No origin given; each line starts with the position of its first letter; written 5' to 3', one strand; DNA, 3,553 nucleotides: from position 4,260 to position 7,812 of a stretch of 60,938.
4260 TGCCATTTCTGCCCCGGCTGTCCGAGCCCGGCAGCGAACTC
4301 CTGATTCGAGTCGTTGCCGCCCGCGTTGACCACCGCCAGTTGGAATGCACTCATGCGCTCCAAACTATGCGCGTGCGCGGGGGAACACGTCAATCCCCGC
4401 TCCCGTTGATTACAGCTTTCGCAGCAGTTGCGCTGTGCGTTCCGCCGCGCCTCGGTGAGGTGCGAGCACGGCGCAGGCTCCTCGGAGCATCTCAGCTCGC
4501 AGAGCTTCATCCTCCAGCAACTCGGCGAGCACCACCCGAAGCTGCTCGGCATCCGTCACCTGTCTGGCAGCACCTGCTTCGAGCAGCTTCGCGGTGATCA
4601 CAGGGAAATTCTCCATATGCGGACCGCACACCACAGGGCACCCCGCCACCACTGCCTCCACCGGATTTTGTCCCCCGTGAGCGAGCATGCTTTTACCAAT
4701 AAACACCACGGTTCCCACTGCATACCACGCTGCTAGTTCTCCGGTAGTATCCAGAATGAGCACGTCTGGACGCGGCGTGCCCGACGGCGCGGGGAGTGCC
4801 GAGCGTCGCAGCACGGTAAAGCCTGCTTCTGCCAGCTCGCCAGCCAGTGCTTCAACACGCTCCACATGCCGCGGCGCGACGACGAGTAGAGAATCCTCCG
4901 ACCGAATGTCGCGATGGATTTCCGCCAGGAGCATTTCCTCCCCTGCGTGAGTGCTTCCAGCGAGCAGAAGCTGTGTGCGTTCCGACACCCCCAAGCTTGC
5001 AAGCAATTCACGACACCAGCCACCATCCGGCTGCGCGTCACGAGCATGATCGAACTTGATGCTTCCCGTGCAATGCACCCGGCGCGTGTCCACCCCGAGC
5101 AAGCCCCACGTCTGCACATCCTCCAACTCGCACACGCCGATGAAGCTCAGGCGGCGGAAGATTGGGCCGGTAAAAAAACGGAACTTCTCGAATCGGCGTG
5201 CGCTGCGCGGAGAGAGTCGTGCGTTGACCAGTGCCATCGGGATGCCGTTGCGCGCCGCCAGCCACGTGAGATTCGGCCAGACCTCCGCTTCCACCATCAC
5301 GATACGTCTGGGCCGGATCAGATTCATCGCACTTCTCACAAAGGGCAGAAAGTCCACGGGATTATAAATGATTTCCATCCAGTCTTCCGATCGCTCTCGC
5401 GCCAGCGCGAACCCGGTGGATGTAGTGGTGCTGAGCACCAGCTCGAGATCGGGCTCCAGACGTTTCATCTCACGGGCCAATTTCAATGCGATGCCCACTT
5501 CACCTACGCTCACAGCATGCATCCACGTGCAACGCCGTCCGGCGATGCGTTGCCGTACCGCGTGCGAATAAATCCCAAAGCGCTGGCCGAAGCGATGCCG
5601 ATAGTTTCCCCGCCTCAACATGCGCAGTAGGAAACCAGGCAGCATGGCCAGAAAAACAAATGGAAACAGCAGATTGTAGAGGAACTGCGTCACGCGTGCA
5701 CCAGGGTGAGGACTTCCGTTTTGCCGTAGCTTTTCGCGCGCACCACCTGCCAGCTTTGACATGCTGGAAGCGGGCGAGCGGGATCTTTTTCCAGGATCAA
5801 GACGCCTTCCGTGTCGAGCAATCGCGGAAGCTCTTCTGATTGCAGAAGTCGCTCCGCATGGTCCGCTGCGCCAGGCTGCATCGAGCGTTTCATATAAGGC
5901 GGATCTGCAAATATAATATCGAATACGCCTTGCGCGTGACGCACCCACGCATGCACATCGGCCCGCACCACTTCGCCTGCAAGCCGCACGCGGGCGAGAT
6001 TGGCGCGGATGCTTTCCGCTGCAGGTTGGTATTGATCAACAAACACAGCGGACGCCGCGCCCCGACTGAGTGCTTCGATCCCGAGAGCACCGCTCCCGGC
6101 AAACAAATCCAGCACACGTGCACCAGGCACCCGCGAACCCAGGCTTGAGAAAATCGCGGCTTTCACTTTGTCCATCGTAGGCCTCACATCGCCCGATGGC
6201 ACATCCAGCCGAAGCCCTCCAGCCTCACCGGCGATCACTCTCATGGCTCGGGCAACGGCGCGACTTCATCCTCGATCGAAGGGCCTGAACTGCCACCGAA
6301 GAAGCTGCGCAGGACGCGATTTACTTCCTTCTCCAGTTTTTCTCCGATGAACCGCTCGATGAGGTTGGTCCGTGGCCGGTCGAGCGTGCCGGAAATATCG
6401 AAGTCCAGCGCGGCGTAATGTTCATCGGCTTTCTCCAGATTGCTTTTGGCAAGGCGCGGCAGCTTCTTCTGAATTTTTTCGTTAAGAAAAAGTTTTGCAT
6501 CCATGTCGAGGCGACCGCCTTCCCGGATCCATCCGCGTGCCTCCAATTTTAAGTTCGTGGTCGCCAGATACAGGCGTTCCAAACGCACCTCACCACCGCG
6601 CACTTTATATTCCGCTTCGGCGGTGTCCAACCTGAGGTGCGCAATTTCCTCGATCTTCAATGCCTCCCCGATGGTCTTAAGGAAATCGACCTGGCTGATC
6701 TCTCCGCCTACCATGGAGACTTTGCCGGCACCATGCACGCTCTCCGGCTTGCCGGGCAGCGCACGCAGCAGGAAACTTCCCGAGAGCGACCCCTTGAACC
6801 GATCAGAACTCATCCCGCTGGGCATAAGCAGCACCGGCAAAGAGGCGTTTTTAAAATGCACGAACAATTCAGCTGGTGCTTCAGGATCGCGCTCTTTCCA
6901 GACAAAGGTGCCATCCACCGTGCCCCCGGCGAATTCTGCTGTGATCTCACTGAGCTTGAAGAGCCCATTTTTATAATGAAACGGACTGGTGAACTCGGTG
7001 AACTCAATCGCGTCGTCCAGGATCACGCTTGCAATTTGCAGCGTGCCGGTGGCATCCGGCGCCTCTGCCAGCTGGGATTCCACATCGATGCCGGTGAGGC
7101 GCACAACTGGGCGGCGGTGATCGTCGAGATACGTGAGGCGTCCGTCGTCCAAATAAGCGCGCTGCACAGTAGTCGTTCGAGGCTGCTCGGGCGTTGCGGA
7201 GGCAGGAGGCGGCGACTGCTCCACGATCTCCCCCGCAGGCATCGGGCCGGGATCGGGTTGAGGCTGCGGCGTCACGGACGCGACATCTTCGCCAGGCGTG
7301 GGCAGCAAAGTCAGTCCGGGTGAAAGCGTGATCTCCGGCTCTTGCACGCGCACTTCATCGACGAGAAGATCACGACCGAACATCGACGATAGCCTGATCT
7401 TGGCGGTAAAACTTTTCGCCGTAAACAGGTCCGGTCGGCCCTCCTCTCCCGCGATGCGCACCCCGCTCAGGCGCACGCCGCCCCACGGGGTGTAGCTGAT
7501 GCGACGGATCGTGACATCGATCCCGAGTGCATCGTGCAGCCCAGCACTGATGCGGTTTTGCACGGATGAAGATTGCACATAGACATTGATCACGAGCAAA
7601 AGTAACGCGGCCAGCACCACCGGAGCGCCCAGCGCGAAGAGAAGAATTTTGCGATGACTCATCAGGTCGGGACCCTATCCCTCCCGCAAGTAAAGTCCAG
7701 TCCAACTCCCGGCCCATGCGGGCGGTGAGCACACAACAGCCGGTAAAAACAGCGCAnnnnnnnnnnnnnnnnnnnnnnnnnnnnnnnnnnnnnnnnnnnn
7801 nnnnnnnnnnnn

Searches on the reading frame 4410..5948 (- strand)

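Call 14: search_protein_families(library=pfam, proteins=[window:4410-5948:-], max_evalue=0.001)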
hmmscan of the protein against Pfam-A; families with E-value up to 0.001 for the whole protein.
window:4410-5948:- (512 aa): 2 families
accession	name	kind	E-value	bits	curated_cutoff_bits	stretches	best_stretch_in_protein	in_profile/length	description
PF04413.22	Glycos_transf_N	-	2.2e-51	174.4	23.9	1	119-300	2-178/179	3-Deoxy-D-manno-octulosonic-acid transferase (kdotransferase)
PF00534.26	Glycos_transf_1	-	0.0002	21.4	26.4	1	415-487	95-165/172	Glycosyl transferases group 1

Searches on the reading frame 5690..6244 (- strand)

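Call 14: search_protein_families(library=pfam, proteins=[window:5690-6244:-], max_evalue=0.001)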
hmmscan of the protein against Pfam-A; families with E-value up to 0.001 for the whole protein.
window:5690-6244:- (184 aa): 5 families
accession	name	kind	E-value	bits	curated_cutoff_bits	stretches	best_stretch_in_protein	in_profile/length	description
PF03602.21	Cons_hypoth95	-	2.4e-44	151.6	24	1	1-179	1-179/182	Conserved hypothetical protein 95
PF05175.20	MTS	-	7.5e-09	35.9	23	1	25-150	17-137/170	Methyltransferase small domain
PF13649.12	Methyltransf_25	-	8.4e-06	26.8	27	1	44-135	1-94/97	Methyltransferase domain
PF01170.24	UPF0020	-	0.00015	22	22.3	0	39-130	27-144/197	RMKL-like, methyltransferase domain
PF06325.19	PrmA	-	0.00029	20.9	22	1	40-113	161-232/296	Ribosomal protein L11 methyltransferase (PrmA)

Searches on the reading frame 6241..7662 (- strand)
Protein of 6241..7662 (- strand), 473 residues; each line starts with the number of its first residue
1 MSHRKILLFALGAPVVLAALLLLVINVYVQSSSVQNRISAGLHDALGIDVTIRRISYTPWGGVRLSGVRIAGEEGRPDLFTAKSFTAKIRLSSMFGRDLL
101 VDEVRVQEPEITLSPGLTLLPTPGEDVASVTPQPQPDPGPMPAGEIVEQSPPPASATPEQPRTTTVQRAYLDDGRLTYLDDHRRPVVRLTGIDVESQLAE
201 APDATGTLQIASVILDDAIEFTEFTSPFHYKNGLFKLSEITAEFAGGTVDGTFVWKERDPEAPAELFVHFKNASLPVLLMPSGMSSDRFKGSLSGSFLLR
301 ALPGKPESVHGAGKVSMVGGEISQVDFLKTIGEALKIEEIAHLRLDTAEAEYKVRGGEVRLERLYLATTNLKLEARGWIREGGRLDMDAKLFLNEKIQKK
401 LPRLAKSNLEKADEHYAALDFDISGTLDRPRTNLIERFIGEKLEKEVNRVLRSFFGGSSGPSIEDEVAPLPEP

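Call 14: search_protein_families(library=pfam, proteins=[window:6241-7662:-], max_evalue=0.001)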
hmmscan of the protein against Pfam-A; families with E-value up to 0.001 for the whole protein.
window:6241-7662:- (473 aa): 3 families
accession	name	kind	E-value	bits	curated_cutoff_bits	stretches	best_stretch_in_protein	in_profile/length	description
PF05359.17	DUF748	-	9e-11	41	50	1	3-188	14-176/1037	Domain of Unknown Function (DUF748)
PF05170.20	AsmA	-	1.5e-09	37.7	29.8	1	3-113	3-117/607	AsmA family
PF13116.12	YhdP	-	0.00019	19.9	46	0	5-147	9-124/1224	YhdP protein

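Call 16: find_related_loci(query=window:6241-7662:-, collection=genome_contigs, flank=10000)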
Query window:6241-7662:- (473 aa) in genome_contigs; peptide patterns used: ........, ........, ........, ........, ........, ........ (x = any residue, [..] = any of these).
159 stretches matched a pattern, but none encodes a relative of the query by tblastn (E <= 1e-3).

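Call 21: find_homologous_proteins(query=window:6241-7662:-, max_evalue=1e-10)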
Query window:6241-7662:- (473 aa): 4 proteins with E <= 1e-10 among 8000 candidates.
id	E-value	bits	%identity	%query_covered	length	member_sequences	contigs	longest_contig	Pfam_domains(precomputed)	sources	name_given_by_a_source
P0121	0.0e+0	1043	100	100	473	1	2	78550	PF05359.17,PF05170.21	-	-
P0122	4.9e-60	222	32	94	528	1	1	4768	PF05359.17,PF05170.21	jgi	jgi:type II secretion system protein N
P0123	1.2e-44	171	28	92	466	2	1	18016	PF05359.17,PF05170.21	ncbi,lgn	-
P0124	1.6e-44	171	27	91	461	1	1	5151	PF05359.17,PF05170.21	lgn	-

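Call 22: find_encoding_contigs(protein=P0123, flank=10000, max_places=3)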
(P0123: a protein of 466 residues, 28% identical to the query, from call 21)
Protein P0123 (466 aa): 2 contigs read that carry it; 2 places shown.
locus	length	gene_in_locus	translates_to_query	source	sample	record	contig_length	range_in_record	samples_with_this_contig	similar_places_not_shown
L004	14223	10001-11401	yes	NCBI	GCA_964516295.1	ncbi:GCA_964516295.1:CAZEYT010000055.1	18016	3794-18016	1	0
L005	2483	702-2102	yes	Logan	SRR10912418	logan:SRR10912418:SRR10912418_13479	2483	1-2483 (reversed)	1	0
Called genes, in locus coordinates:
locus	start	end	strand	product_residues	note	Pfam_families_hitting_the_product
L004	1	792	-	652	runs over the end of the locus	PF23357:DUF7088, PF09822:ABC_transp_aux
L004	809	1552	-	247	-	PF12730:ABC2_membrane_4 (weak), PF12698:ABC2_membrane_3, PF12679:ABC2_membrane_2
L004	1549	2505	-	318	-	PF00005:ABC_tran, PF13304:AAA_21 (weak)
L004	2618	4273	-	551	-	PF05960:DUF885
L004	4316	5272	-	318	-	PF00149:Metallophos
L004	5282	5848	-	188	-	-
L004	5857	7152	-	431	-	PF00483:NTP_transferase, PF24894:Hexapep_GlmU (weak), PF25247:LbH_GLGC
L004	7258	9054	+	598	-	PF13230:GATase_4 (weak), PF13522:GATase_6, PF13537:GATase_7, PF01380:SIS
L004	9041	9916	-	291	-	PF00781:DAGK_cat, PF19279:YegS_C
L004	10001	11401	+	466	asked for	PF05170:AsmA (weak), PF05359:DUF748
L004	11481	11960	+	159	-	PF01170:UPF0020, PF03602:Cons_hypoth95, PF05175:MTS (weak), PF13649:Methyltransf_25 (weak)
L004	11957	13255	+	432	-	PF04413:Glycos_transf_N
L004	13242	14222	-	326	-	?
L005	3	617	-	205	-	?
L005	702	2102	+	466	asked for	PF05170:AsmA (weak), PF05359:DUF748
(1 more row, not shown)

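Call 23: find_encoding_contigs(protein=P0122, flank=10000, max_places=3)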
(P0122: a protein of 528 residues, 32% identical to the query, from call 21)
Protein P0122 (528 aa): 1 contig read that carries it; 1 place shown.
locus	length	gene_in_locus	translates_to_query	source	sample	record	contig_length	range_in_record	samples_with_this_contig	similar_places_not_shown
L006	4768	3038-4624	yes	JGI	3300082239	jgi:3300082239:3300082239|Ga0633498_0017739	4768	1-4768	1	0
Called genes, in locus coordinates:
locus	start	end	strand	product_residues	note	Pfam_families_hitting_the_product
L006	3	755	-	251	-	?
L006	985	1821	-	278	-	PF01694:Rhomboid, PF20216:DUF6576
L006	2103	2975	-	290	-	PF00781:DAGK_cat, PF19279:YegS_C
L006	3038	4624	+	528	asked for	PF05170:AsmA (weak), PF05359:DUF748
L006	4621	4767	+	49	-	?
